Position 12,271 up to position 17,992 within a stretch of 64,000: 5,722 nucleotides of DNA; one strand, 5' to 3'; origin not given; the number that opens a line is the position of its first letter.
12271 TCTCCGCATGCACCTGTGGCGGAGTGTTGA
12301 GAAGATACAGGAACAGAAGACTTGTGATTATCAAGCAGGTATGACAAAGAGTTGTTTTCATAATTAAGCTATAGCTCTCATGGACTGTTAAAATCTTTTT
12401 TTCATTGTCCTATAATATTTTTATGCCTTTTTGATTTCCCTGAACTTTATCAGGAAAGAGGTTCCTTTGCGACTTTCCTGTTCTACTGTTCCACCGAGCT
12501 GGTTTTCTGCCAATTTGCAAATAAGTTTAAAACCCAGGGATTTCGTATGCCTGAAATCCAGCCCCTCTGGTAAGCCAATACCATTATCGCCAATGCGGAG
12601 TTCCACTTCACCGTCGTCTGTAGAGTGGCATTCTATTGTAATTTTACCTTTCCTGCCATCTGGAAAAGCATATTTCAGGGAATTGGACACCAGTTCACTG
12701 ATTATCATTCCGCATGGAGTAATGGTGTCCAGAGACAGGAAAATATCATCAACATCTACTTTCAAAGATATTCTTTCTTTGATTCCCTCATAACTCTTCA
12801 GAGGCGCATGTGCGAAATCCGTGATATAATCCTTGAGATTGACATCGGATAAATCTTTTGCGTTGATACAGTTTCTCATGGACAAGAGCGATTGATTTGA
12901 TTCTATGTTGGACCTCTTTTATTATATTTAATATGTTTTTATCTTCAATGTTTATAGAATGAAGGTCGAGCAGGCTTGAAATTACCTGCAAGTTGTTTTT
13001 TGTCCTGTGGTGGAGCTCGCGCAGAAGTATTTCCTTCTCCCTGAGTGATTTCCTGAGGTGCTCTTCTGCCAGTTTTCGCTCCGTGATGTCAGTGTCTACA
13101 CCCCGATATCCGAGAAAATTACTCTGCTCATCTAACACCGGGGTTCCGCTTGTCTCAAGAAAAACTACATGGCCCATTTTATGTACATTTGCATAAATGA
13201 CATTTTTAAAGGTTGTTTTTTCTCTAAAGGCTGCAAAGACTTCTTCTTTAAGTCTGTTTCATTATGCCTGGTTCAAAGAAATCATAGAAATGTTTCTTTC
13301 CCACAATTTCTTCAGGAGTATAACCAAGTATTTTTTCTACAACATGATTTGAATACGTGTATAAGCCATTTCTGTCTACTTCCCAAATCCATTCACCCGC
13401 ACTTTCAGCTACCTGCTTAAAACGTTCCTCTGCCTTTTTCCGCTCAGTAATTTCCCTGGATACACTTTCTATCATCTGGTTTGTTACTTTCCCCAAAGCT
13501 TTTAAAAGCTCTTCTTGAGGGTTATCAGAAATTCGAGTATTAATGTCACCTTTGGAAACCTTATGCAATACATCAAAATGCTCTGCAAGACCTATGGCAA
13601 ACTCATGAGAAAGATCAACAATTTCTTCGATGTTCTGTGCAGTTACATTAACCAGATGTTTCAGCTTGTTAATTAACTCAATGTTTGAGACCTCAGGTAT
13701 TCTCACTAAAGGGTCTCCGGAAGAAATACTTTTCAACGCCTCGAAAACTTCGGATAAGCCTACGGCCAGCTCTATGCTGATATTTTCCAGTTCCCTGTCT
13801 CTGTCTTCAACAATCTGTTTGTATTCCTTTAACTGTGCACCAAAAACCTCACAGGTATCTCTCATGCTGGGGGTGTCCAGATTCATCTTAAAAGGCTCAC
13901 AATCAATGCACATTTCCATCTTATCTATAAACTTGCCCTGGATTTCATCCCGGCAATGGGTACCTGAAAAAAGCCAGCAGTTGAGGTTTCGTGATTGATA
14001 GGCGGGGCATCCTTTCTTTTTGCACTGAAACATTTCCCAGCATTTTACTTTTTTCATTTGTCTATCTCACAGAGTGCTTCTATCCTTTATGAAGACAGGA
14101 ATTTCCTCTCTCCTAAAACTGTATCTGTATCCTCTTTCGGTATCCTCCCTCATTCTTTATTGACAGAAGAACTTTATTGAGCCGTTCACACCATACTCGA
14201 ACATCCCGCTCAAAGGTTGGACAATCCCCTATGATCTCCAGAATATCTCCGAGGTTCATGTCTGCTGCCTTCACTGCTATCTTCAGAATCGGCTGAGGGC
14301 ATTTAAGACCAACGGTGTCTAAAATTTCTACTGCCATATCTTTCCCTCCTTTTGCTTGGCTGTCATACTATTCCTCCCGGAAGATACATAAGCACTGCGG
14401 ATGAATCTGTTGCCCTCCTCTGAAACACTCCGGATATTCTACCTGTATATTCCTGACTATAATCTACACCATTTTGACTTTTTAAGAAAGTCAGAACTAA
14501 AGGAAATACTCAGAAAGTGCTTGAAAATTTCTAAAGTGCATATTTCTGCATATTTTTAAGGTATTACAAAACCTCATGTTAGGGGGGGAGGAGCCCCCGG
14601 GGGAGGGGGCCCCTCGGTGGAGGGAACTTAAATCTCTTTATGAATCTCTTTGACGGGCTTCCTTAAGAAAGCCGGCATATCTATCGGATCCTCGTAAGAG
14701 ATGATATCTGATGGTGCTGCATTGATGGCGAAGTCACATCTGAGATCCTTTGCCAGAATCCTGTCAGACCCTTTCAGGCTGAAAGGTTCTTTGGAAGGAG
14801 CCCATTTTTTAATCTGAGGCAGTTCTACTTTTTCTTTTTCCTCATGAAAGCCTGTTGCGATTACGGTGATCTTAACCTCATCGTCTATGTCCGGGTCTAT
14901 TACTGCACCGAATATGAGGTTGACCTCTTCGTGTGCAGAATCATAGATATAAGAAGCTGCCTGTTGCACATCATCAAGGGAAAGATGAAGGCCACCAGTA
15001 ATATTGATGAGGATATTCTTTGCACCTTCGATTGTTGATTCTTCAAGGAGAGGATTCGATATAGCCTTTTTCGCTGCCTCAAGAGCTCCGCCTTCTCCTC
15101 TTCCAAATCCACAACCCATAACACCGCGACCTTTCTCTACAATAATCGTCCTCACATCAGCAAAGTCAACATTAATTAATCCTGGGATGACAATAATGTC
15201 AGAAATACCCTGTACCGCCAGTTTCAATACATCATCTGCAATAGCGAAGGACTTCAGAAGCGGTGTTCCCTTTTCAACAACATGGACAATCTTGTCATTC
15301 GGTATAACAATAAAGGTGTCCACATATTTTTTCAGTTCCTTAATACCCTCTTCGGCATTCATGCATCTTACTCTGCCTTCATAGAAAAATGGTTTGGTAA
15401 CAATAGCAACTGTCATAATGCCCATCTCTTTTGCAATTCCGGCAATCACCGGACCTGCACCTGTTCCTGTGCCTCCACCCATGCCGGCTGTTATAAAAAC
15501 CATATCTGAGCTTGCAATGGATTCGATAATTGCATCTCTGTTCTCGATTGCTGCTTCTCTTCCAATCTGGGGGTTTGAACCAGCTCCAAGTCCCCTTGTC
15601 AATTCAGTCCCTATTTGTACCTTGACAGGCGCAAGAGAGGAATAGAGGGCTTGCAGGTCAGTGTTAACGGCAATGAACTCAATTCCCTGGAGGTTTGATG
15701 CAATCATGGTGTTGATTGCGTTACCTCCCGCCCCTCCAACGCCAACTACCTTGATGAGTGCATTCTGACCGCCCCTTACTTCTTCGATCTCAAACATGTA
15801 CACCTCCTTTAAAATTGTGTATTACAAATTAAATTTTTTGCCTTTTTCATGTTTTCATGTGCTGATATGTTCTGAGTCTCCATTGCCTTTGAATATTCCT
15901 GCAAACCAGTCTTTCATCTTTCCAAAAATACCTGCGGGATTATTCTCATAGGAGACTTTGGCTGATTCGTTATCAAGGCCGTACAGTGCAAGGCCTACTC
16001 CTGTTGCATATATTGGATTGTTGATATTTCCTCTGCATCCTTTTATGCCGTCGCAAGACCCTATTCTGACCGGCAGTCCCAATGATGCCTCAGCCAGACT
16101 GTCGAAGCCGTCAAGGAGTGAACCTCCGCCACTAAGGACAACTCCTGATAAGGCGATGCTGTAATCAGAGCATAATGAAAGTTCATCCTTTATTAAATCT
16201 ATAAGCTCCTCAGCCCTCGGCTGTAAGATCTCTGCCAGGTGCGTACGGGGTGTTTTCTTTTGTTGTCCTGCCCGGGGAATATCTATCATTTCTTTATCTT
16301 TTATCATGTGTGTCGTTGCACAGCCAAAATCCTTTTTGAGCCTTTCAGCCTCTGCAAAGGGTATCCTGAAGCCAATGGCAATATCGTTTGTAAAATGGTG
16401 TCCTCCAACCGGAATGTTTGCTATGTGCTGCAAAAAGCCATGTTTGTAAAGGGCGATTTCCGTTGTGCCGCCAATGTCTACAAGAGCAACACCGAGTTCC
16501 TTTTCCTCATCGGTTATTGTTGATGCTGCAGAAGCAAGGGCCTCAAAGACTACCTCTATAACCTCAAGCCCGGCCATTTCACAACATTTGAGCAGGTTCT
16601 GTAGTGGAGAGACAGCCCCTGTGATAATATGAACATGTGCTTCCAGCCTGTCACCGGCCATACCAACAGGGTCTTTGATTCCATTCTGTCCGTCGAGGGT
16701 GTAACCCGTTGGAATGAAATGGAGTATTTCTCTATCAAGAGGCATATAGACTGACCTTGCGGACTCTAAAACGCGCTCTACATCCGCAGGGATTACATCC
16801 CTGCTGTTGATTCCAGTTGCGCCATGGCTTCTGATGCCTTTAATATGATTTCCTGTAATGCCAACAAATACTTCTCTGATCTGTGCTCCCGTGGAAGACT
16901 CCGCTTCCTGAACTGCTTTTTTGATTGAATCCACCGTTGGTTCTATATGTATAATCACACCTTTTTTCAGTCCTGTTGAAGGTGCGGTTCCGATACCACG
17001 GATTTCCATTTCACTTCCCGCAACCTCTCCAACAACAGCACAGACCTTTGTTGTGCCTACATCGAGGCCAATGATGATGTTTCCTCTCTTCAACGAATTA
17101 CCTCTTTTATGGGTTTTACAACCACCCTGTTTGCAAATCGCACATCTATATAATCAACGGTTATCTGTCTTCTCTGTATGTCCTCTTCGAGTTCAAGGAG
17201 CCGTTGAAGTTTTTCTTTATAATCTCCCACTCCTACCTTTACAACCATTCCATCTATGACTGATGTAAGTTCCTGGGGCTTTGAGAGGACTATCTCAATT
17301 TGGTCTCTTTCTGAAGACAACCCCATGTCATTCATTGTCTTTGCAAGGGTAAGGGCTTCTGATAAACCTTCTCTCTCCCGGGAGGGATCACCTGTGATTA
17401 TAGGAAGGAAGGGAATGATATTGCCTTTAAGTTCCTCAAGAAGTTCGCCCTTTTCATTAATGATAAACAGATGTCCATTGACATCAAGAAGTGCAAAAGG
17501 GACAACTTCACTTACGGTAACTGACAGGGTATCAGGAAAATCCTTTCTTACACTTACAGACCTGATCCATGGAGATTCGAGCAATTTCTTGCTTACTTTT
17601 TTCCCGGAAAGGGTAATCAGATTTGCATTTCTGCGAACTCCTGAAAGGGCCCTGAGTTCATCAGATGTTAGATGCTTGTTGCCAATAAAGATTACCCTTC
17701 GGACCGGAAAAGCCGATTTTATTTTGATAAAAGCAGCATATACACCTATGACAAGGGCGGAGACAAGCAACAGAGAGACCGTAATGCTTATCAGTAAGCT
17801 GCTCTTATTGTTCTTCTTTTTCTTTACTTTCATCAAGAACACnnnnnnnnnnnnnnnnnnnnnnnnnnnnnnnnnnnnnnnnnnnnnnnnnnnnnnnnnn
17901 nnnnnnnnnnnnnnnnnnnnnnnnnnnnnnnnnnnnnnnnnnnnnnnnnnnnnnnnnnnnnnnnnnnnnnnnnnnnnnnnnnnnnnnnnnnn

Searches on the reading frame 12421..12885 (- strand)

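Call 10: search_protein_families(library=pfam, proteins=[window:12421-12885:-], max_evalue=0.01)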
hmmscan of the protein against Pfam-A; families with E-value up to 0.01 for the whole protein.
window:12421-12885:- (154 aa): 2 families
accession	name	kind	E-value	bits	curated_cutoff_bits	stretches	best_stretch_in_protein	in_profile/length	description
PF02518.31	HATPase_c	-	5.4e-13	49.8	26.4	1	60-149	8-108/111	Histidine kinase-, DNA gyrase B-, and HSP90-like ATPase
PF13581.12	HATPase_c_2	-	0.00017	22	27.4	1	59-105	33-79/127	Histidine kinase-like ATPase domain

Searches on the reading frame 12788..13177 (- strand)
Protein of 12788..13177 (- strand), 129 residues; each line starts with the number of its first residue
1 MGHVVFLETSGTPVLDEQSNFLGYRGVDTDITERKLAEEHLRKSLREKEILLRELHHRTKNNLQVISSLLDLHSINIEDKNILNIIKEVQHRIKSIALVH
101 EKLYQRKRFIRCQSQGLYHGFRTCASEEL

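Call 10: search_protein_families(library=pfam, proteins=[window:12788-13177:-], max_evalue=0.01)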
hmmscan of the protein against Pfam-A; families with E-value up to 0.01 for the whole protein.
window:12788-13177:- (129 aa): 2 families
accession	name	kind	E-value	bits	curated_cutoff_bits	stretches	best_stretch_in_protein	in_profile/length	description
PF07568.18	HisKA_2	-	1.2e-19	70.6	22.3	1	54-109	1-56/76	Histidine kinase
PF07536.20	HWE_HK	-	7.7e-06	27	22.8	1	54-107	1-52/83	HWE histidine kinase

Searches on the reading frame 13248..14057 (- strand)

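Call 10: search_protein_families(library=pfam, proteins=[window:13248-14057:-], max_evalue=0.01)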
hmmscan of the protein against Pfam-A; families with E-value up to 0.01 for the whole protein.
window:13248-14057:- (269 aa): 5 families
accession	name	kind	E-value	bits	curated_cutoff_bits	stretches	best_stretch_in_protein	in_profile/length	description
PF00989.32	PAS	-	5.3e-07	30.1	22.6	1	211-262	1-52/113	PAS fold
PF13188.13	PAS_8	-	0.00075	19.8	21.8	1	211-253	1-44/65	PAS domain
PF13426.13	PAS_9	-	0.00094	19.9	27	1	222-263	2-43/103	PAS domain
PF08447.18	PAS_3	-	0.0024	18.5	25.6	0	234-263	2-32/89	PAS fold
PF08448.16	PAS_4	-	0.0032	18.1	23.1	1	218-264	2-47/110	PAS fold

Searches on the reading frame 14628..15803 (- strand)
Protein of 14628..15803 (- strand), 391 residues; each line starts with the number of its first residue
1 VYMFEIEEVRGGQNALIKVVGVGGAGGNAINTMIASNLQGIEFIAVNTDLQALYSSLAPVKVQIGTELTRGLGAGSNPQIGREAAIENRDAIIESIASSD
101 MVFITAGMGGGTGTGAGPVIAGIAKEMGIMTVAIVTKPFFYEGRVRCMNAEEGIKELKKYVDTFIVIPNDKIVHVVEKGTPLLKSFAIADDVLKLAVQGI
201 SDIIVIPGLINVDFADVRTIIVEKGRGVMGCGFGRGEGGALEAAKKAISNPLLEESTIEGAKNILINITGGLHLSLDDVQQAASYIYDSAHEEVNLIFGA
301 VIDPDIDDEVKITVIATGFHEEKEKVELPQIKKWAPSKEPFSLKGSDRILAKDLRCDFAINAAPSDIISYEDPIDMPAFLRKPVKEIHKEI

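Call 10: search_protein_families(library=pfam, proteins=[window:14628-15803:-], max_evalue=0.01)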
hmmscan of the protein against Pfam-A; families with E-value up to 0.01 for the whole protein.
window:14628-15803:- (391 aa): 2 families
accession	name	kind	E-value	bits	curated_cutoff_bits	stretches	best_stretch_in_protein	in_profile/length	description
PF00091.31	Tubulin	-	3.8e-48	164.7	33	1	17-176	2-189/190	Tubulin/FtsZ family, GTPase domain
PF12327.13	FtsZ_C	-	6.2e-28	97.4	27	1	225-319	1-94/95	FtsZ family, C-terminal domain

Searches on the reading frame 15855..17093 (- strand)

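Call 10: search_protein_families(library=pfam, proteins=[window:15855-17093:-], max_evalue=0.01)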
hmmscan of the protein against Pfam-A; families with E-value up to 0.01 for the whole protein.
window:15855-17093:- (412 aa): 5 families
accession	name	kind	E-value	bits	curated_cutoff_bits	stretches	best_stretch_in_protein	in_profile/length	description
PF14450.12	FtsA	-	2.3e-39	135.1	31.8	2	203-367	1-127/127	Cell division protein FtsA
PF02491.25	SHS2_FTSA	-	3.8e-28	98.1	25.4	1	81-158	1-79/79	SHS2 domain inserted in FTSA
PF06723.19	MreB_Mbl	-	1.8e-13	50.5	27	1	169-345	114-304/327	MreB/Mbl protein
PF11104.14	PilM_2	-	7.8e-10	38.6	27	1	169-255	143-236/340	Type IV pilus assembly protein PilM;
PF06277.17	EutA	-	0.0089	15.4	27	0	188-237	132-181/475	Ethanolamine utilisation protein EutA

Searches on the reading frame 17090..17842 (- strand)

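Call 32: search_protein_families(library=ncbifam, proteins=[window:17090-17842:-], max_evalue=0.00001)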
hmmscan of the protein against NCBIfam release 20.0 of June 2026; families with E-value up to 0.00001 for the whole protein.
window:17090-17842:- (250 aa): 2 families
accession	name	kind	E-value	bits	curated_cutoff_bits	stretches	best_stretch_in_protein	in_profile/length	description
NF008043.0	PRK10775.1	equivalog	2.7e-13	49.8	366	1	9-238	18-250/276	cell division protein FtsQ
NF004039.0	PRK05529.1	equivalog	2.7e-08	33.3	353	1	7-131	28-147/255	cell division protein FtsQ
